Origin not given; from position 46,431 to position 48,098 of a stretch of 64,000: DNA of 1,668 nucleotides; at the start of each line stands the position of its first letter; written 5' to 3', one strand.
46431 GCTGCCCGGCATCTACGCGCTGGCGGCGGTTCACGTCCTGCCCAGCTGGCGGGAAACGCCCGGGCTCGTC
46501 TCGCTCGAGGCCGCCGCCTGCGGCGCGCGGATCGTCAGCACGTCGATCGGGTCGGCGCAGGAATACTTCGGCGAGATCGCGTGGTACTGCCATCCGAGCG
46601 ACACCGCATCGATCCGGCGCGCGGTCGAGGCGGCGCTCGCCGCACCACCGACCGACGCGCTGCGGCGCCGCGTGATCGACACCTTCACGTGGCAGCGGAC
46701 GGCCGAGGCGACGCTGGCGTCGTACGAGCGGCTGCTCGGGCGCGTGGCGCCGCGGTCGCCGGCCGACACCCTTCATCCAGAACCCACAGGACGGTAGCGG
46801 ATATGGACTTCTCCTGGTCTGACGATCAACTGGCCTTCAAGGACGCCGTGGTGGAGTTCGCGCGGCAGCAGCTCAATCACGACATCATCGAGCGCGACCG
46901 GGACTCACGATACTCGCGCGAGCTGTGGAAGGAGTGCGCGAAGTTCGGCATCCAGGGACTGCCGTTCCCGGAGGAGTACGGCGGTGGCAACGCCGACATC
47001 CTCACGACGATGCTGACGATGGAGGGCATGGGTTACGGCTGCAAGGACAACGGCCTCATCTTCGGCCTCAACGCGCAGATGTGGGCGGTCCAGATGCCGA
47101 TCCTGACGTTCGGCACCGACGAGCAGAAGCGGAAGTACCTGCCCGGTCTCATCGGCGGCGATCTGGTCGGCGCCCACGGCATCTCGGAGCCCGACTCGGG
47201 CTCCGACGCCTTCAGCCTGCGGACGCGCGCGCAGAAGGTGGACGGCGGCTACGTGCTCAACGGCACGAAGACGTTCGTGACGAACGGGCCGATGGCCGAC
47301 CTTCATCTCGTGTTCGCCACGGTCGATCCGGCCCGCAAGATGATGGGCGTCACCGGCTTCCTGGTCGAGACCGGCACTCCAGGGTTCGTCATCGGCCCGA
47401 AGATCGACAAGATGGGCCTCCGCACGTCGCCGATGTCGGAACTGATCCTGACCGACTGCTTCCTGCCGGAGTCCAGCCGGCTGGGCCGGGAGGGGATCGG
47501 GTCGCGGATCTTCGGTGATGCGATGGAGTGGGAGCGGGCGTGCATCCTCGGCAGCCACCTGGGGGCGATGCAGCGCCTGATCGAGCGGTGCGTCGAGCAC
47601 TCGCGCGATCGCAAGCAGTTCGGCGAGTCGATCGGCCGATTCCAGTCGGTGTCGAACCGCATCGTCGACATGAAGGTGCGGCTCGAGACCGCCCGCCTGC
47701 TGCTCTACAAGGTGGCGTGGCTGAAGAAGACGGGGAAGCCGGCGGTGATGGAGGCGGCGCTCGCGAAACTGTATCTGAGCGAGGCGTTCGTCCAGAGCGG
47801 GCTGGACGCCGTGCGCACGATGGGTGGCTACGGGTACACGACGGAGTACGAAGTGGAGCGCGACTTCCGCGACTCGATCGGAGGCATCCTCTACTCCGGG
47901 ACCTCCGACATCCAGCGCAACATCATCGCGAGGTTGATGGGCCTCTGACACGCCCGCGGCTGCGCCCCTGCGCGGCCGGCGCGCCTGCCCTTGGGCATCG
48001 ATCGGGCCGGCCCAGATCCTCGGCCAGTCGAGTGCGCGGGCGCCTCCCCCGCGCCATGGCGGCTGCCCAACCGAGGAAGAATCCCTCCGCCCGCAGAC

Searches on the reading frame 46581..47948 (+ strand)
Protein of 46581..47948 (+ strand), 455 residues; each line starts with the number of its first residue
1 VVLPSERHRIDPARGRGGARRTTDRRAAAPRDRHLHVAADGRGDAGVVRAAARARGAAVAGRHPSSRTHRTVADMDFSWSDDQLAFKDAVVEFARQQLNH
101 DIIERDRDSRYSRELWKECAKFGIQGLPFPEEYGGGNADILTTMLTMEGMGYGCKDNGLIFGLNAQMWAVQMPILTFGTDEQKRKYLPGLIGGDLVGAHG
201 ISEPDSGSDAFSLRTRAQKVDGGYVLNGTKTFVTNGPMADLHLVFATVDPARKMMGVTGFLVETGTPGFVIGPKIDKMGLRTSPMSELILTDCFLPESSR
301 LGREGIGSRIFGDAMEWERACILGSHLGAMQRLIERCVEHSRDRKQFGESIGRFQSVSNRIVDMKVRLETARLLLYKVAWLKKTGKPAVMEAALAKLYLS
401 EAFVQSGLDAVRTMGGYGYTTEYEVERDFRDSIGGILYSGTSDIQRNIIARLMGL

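Call 8: search_protein_families(library=pfam, proteins=[window:46581-47948:+])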
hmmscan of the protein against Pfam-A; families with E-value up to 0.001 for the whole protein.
window:46581-47948:+ (455 aa): 4 families
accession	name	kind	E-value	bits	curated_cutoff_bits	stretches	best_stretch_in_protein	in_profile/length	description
PF00441.29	Acyl-CoA_dh_1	-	6.1e-40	137.2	22.4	1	307-452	3-148/150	Acyl-CoA dehydrogenase, C-terminal domain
PF02771.21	Acyl-CoA_dh_N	-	4e-27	95.2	22.9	1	80-193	1-112/113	Acyl-CoA dehydrogenase, N-terminal domain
PF02770.24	Acyl-CoA_dh_M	-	8.2e-24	84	33.3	1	199-293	2-97/97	Acyl-CoA dehydrogenase, middle domain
PF08028.16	Acyl-CoA_dh_2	-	2.7e-12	47.5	22.7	1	325-431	6-122/134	Acyl-CoA dehydrogenase, C-terminal domain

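Call 34: search_protein_families(library=ncbifam, proteins=[window:46581-47948:+], max_evalue=0.00001)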
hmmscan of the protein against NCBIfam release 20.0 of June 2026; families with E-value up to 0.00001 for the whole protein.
window:46581-47948:+ (455 aa): 22 families
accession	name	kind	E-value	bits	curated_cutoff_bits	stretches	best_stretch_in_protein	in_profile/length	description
NF053553.1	prodigi_MBC_PigA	equivalog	5.6e-134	447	500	1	75-455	1-381/381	prodigiosin MBC biosynthesis dehydrogenase PigA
NF045652.1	ProlPCPDhRedW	equivalog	2.2e-122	408.5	650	1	85-455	6-375/376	L-prolyl-[peptidyl-carrier protein] dehydrogenase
NF042972.1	AcrlCoAredClosAcrC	equivalog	1.2e-89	300.7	640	1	75-451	1-374/378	acryloyl-CoA reductase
NF045552.1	GlutCoADH_Des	equivalog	2.2e-68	231.2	470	1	75-450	1-376/387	glutaryl-CoA dehydrogenase Acd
NF058590.1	AcCoDHFadEBacil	equivalog_domain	5.3e-65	220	600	2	79-381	21-319/586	acyl-CoA dehydrogenase FadE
NF042439.1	SulpropCoADesulf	equivalog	2e-62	211.2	600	1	90-451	4-368/379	3-sulfinopropanoyl-CoA desulfinase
NF043006.1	CyhCrbnylCoADH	equivalog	8.3e-60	202.8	650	1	82-451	7-373/380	cyclohexane-1-carbonyl-CoA dehydrogenase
NF008997.0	PRK12341.1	equivalog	2.1e-59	201.5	537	1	75-451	1-374/382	acyl-CoA dehydrogenase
NF002885.1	PRK03354.1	equivalog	1.4e-47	162.6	540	1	75-442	1-362/378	crotonobetainyl-CoA dehydrogenase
TIGR03207.1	cyc_hxne_CoA_dh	equivalog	1.2e-44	152.6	575.35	1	80-451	2-369/372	cyclohexanecarboxyl-CoA dehydrogenase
NF052270.1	Staph_DH_FadE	equivalog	5.7e-32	110.9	600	1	174-453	117-393/400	acyl-CoA dehydrogenase FadE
TIGR03203.1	pimD_small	equivalog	7.1e-30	104.3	652.7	1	76-430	1-353/378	pimeloyl-CoA dehydrogenase small subunit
TIGR03204.1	pimC_large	equivalog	5.3e-23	81.5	623.85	1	76-377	1-300/395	pimeloyl-CoA dehydrogenase large subunit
NF007000.1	PRK09463.1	subfamily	1.1e-21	76.9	600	1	80-418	44-397/726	acyl-CoA dehydrogenase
NF049984.1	Rv1679_FadE16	equivalog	2.4e-19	69.8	600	1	90-447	8-359/371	Rv1679 family acyl-CoA dehydrogenase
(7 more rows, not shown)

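Call 37: find_homologous_proteins(query=window:46803-47948:+, max_evalue=1e-40)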
Query window:46803-47948:+ (381 aa): 7996 proteins with E <= 1e-40 among 8000 candidates; the best 120 are listed.
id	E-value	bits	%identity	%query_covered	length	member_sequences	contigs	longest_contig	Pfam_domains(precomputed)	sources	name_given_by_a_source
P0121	2.0e-256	868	100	100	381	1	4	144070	PF02770.25,PF00441.30,PF08028.17,PF02771.22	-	-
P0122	2.2e-224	762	85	100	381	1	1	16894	PF02770.25,PF00441.30,PF08028.17,PF02771.22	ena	-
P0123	7.1e-219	744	83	100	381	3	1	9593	PF02770.25,PF00441.30,PF08028.17,PF02771.22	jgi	jgi:alkylation response protein AidB-like acyl-CoA dehydrogenase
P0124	6.2e-216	735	81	100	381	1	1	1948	PF02770.25,PF00441.30,PF08028.17,PF02771.22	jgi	jgi:alkylation response protein AidB-like acyl-CoA dehydrogenase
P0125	5.6e-215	732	80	100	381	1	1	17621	PF02770.25,PF00441.30,PF08028.17,PF02771.22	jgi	jgi:alkylation response protein AidB-like acyl-CoA dehydrogenase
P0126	1.3e-214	730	80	100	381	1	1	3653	PF02770.25,PF00441.30,PF08028.17,PF02771.22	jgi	jgi:alkylation response protein AidB-like acyl-CoA dehydrogenase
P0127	2.1e-214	730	82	100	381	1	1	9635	PF02770.25,PF00441.30,PF08028.17,PF02771.22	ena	-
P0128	3.3e-213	726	80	100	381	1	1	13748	PF02770.25,PF00441.30,PF08028.17,PF02771.22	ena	-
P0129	5.1e-213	725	80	100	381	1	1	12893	PF02770.25,PF00441.30,PF08028.17,PF02771.22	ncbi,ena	ncbi:MAG: acyl-CoA dehydrogenase family protein [Vicinamibacterales bacterium]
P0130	1.0e-212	724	80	100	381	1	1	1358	PF02770.25,PF00441.30,PF08028.17,PF02771.22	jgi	jgi:alkylation response protein AidB-like acyl-CoA dehydrogenase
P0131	1.6e-212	723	79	100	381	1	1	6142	PF02770.25,PF00441.30,PF08028.17,PF02771.22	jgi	jgi:alkylation response protein AidB-like acyl-CoA dehydrogenase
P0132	1.7e-212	723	81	100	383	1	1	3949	PF02770.25,PF00441.30,PF08028.17,PF02771.22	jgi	jgi:alkylation response protein AidB-like acyl-CoA dehydrogenase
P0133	1.9e-212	723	79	100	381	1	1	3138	PF02770.25,PF00441.30,PF08028.17,PF02771.22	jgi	jgi:alkylation response protein AidB-like acyl-CoA dehydrogenase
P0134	2.9e-212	723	79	100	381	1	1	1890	PF02770.25,PF00441.30,PF08028.17,PF02771.22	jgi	jgi:alkylation response protein AidB-like acyl-CoA dehydrogenase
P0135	5.0e-212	722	80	100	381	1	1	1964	PF02770.25,PF00441.30,PF08028.17,PF02771.22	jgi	jgi:alkylation response protein AidB-like acyl-CoA dehydrogenase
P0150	5.2e-209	712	78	100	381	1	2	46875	PF02770.25,PF00441.30,PF08028.17,PF02771.22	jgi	jgi:alkylation response protein AidB-like acyl-CoA dehydrogenase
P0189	5.8e-194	662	74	100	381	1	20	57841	PF02770.25,PF00441.30,PF08028.17,PF02771.22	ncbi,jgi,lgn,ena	-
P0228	4.9e-192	656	72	100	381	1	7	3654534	PF02770.25,PF00441.30,PF08028.17,PF02771.22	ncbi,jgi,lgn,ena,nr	ncbi:MAG: acyl-CoA dehydrogenase [Anaerolineae bacterium UTCFX2]|jgi:alkylation response protein Aid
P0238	1.8e-191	654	72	100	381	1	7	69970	PF02770.25,PF00441.30,PF08028.17,PF02771.22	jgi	jgi:alkylation response protein AidB-like acyl-CoA dehydrogenase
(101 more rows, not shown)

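Call 42: find_encoding_contigs(protein=P0189, flank=10000, max_places=1)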
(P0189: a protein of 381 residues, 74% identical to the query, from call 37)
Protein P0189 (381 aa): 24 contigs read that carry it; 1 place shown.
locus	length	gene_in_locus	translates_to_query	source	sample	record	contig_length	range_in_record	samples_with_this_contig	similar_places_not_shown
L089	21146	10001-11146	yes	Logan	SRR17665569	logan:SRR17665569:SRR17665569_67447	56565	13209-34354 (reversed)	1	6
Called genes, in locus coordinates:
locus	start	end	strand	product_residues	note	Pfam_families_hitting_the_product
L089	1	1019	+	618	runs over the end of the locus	PF13522:GATase_6, PF13537:GATase_7, PF00733:Asn_synthase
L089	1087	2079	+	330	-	PF00534:Glycos_transf_1, PF13692:Glyco_trans_1_4, PF13524:Glyco_trans_1_2 (weak)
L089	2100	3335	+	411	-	PF13439:Glyco_transf_4, PF13579:Glyco_trans_4_4, PF00534:Glycos_transf_1, PF13692:Glyco_trans_1_4, PF13524:Glyco_trans_1_2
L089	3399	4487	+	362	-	PF00535:Glycos_transf_2, PF10111:Glyco_tranf_2_2, PF13506:Glyco_transf_21 (faint), PF13641:Glyco_tranf_2_3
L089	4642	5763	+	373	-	PF02350:Epimerase_2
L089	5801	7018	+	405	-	PF06662:C5-epim_C (faint), PF07944:Beta-AFase-like_GH127_cat (faint), PF13243:SQHop_cyclase_C (weak), PF09492:Pec_lyase (faint), PF25840:Ulvan_lyase_N (faint)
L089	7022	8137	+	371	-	PF00534:Glycos_transf_1, PF13692:Glyco_trans_1_4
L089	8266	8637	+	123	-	-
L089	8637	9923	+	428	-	PF00999:Na_H_Exchanger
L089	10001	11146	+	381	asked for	PF02771:Acyl-CoA_dh_N, PF02770:Acyl-CoA_dh_M, PF00441:Acyl-CoA_dh_1, PF08028:Acyl-CoA_dh_2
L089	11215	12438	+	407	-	PF13489:Methyltransf_23, PF08241:Methyltransf_11, PF08242:Methyltransf_12 (weak), PF13649:Methyltransf_25, PF13847:Methyltransf_31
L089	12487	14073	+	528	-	PF00501:AMP-binding, PF13193:AMP-binding_C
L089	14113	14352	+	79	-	PF00550:PP-binding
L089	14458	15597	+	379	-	PF01757:Acyl_transf_3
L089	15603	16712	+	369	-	PF01757:Acyl_transf_3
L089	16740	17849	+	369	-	PF01757:Acyl_transf_3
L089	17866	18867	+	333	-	PF01073:3Beta_HSD, PF01370:Epimerase, PF02719:Polysacc_synt_2, PF04321:RmlD_sub_bind, PF05368:NmrA (weak), PF07993:NAD_binding_4 (faint), PF13460:NAD_binding_10, PF16363:GDP_Man_Dehyd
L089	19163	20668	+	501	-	PF01266:DAO (faint), PF01494:FAD_binding_3, PF04820:Trp_halogenase, PF12831:FAD_oxidored (faint), PF13450:NAD_binding_8 (weak), PF04820:Trp_halogenase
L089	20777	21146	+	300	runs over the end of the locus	PF00535:Glycos_transf_2, PF13641:Glyco_tranf_2_3, PF13632:Glyco_trans_2_3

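Call 43: find_encoding_contigs(protein=P0228, flank=10000, max_places=1)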
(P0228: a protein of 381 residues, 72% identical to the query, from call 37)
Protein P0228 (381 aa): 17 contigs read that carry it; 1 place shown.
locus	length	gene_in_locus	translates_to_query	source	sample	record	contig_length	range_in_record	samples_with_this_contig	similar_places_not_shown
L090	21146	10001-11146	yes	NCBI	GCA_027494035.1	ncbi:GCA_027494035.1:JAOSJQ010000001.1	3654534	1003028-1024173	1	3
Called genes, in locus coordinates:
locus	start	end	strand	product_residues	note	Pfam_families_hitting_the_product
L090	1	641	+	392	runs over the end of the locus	PF00535:Glycos_transf_2, PF10111:Glyco_tranf_2_2, PF13641:Glyco_tranf_2_3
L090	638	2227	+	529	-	-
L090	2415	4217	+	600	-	PF13522:GATase_6, PF13537:GATase_7, PF00733:Asn_synthase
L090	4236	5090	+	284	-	-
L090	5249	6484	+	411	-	PF13439:Glyco_transf_4, PF13579:Glyco_trans_4_4, PF00534:Glycos_transf_1, PF13692:Glyco_trans_1_4, PF13524:Glyco_trans_1_2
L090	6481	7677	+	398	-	PF00535:Glycos_transf_2, PF10111:Glyco_tranf_2_2, PF13641:Glyco_tranf_2_3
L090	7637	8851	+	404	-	PF06662:C5-epim_C (faint), PF07944:Beta-AFase-like_GH127_cat (faint), PF09492:Pec_lyase (faint), PF13243:SQHop_cyclase_C (faint), PF25840:Ulvan_lyase_N (faint)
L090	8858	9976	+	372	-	PF13439:Glyco_transf_4 (faint), PF00534:Glycos_transf_1, PF13692:Glyco_trans_1_4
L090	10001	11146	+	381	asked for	PF02771:Acyl-CoA_dh_N, PF02770:Acyl-CoA_dh_M, PF00441:Acyl-CoA_dh_1, PF08028:Acyl-CoA_dh_2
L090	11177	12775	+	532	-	PF00501:AMP-binding, PF13193:AMP-binding_C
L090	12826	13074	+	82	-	PF00550:PP-binding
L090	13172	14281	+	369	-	PF01757:Acyl_transf_3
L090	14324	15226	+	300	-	PF00535:Glycos_transf_2, PF13641:Glyco_tranf_2_3, PF13632:Glyco_trans_2_3 (weak)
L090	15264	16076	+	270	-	PF13469:Sulfotransfer_3 (weak)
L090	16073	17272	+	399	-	PF13439:Glyco_transf_4, PF13579:Glyco_trans_4_4, PF00534:Glycos_transf_1, PF13692:Glyco_trans_1_4, PF13524:Glyco_trans_1_2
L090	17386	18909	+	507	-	PF04932:Wzy_C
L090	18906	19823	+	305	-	PF00535:Glycos_transf_2, PF13641:Glyco_tranf_2_3, PF13632:Glyco_trans_2_3 (faint)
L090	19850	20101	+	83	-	-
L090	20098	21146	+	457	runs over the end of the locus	PF00501:AMP-binding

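Call 44: find_encoding_contigs(protein=P0238, flank=10000, max_places=1)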
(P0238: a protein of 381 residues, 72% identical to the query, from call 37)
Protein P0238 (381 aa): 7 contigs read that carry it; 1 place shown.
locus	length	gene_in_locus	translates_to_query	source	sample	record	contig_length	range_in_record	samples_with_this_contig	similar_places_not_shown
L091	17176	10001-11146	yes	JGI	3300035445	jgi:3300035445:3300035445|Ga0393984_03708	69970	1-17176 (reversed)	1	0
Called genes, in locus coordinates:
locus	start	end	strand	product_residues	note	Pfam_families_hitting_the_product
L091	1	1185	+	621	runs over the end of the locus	-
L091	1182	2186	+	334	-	PF13439:Glyco_transf_4, PF13524:Glyco_trans_1_2 (faint), PF00534:Glycos_transf_1, PF13692:Glyco_trans_1_4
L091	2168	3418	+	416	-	PF13439:Glyco_transf_4, PF13579:Glyco_trans_4_4, PF00534:Glycos_transf_1, PF13692:Glyco_trans_1_4, PF13524:Glyco_trans_1_2 (weak)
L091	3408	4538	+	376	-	-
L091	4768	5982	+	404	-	PF01041:DegT_DnrJ_EryC1, PF00155:Aminotran_1_2 (weak)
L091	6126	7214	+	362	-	-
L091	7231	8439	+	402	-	-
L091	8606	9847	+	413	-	-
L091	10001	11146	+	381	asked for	PF02771:Acyl-CoA_dh_N, PF02770:Acyl-CoA_dh_M, PF00441:Acyl-CoA_dh_1, PF08028:Acyl-CoA_dh_2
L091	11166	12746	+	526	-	-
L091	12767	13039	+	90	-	PF00550:PP-binding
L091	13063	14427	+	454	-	-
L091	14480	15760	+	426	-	-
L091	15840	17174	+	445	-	?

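Call 49: search_solved_structures(query=L091:13063-14427:+, max_evalue=1e-10)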
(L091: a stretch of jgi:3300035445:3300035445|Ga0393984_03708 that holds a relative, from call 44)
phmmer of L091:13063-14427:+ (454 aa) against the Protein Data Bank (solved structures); distinct sequences matched with E-value up to 1e-10: 10.
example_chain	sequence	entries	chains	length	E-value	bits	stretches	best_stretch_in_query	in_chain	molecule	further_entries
5bva_A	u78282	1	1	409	3.4e-68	233.9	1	4-375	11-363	flavin-dependent halogenase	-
5bul_A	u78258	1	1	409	4.7e-68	233.4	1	4-375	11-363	flavin-dependent halogenase triple mutant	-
8zop_A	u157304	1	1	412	7.8e-38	133.8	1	3-329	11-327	Halogenase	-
5buk_A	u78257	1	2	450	1.5e-32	116.4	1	3-412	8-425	FADH2-dependent halogenase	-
7fco_A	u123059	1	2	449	4.3e-32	114.9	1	4-412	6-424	ChlB4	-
5dbj_E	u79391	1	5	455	7.6e-32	114.1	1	4-397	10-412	FADH2-dependent halogenase PltA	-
3nix_A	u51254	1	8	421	1.8e-28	102.9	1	2-366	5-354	Flavoprotein/dehydrogenase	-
3e1t_A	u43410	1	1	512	2.3e-28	102.6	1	4-335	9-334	Halogenase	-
8gu0_A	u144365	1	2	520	2.3e-28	102.6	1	4-335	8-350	Non-heme halogenase radH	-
3i3l_A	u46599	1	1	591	1.1e-26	97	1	3-333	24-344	Alkylhalidase CmlS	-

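Call 50: search_solved_structures(query=L091:14480-15760:+, max_evalue=1e-10)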
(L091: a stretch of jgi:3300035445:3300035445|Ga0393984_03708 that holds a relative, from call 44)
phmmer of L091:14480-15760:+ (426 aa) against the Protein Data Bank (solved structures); distinct sequences matched with E-value up to 1e-10: 15.
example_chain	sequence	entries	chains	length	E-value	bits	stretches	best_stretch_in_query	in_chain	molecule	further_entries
7fco_A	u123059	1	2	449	5.9e-115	387.8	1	3-412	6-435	ChlB4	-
5dbj_E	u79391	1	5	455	2.6e-112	379.1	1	2-414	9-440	FADH2-dependent halogenase PltA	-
5buk_A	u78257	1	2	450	6e-112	377.9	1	2-411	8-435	FADH2-dependent halogenase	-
8zop_A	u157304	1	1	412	5.2e-54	187.1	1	2-357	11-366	Halogenase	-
3e1t_A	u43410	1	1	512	4.2e-50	174.2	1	2-358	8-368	Halogenase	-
5bul_A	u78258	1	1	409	1.4e-48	169.3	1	2-401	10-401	flavin-dependent halogenase triple mutant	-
5bva_A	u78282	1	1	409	2.2e-45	158.7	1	2-401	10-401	flavin-dependent halogenase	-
3nix_A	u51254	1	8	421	1.9e-40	142.4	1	2-387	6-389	Flavoprotein/dehydrogenase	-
3i3l_A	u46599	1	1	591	5e-40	141.1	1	4-358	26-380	Alkylhalidase CmlS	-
8gu0_A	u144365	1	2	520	7.1e-36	127.4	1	3-346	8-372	Non-heme halogenase radH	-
7xgb_A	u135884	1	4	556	2.1e-23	86.3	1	2-350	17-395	Tetracycline 7-halogenase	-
7v0b_A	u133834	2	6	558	2.2e-23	86.3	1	2-350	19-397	Tetracycline 7-halogenase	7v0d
3oz2_A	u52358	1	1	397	1.9e-21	79.8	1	2-342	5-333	Digeranylgeranylglycerophospholipid reductase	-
6bza_A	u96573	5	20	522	3.3e-15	59.3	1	2-340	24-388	Halogenase PltM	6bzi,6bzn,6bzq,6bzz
6bzt_A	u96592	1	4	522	3.3e-15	59.3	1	2-340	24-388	Halogenase PltM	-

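Call 58: find_encoding_contigs(protein=P0150, flank=10000, max_places=1)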
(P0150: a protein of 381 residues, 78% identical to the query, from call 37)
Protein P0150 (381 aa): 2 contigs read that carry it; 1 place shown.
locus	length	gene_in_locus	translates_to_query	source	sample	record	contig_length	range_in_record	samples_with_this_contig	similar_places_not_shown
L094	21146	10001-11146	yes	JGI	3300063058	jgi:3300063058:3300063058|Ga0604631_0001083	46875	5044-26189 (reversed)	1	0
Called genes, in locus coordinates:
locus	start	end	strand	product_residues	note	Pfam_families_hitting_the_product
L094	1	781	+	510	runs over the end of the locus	-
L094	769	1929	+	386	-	PF00535:Glycos_transf_2, PF10111:Glyco_tranf_2_2, PF13641:Glyco_tranf_2_3, PF13632:Glyco_trans_2_3 (weak), PF07219:HemY_N (faint)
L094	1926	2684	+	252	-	PF13469:Sulfotransfer_3 (faint)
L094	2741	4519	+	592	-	PF13522:GATase_6, PF13537:GATase_7, PF00733:Asn_synthase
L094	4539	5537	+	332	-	PF00534:Glycos_transf_1, PF13692:Glyco_trans_1_4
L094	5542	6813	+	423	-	PF13439:Glyco_transf_4, PF13579:Glyco_trans_4_4, PF00534:Glycos_transf_1, PF13692:Glyco_trans_1_4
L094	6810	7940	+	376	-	PF00535:Glycos_transf_2, PF10111:Glyco_tranf_2_2, PF13641:Glyco_tranf_2_3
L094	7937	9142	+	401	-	PF13439:Glyco_transf_4, PF13579:Glyco_trans_4_4, PF00534:Glycos_transf_1, PF20706:GT4-conflict, PF13692:Glyco_trans_1_4, PF13524:Glyco_trans_1_2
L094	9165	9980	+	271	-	PF13469:Sulfotransfer_3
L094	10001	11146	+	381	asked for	PF02771:Acyl-CoA_dh_N, PF02770:Acyl-CoA_dh_M, PF00441:Acyl-CoA_dh_1, PF08028:Acyl-CoA_dh_2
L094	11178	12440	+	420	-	PF00890:FAD_binding_2 (faint), PF01266:DAO (faint), PF01494:FAD_binding_3, PF04820:Trp_halogenase (weak), PF12831:FAD_oxidored (faint), PF13450:NAD_binding_8 (weak), PF04820:Trp_halogenase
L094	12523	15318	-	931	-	PF01011:PQQ (faint), PF13360:PQQ_2, PF13570:Beta-prop_ACSF4, PF13360:PQQ_2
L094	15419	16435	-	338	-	-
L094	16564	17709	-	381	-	PF01757:Acyl_transf_3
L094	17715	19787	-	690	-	PF13385:Laminin_G_3, PF17892:Cadherin_5, PF17963:Big_9, PF17803:Cadherin_4, PF17892:Cadherin_5, PF17963:Big_9, PF13385:Laminin_G_3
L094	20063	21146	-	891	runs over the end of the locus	-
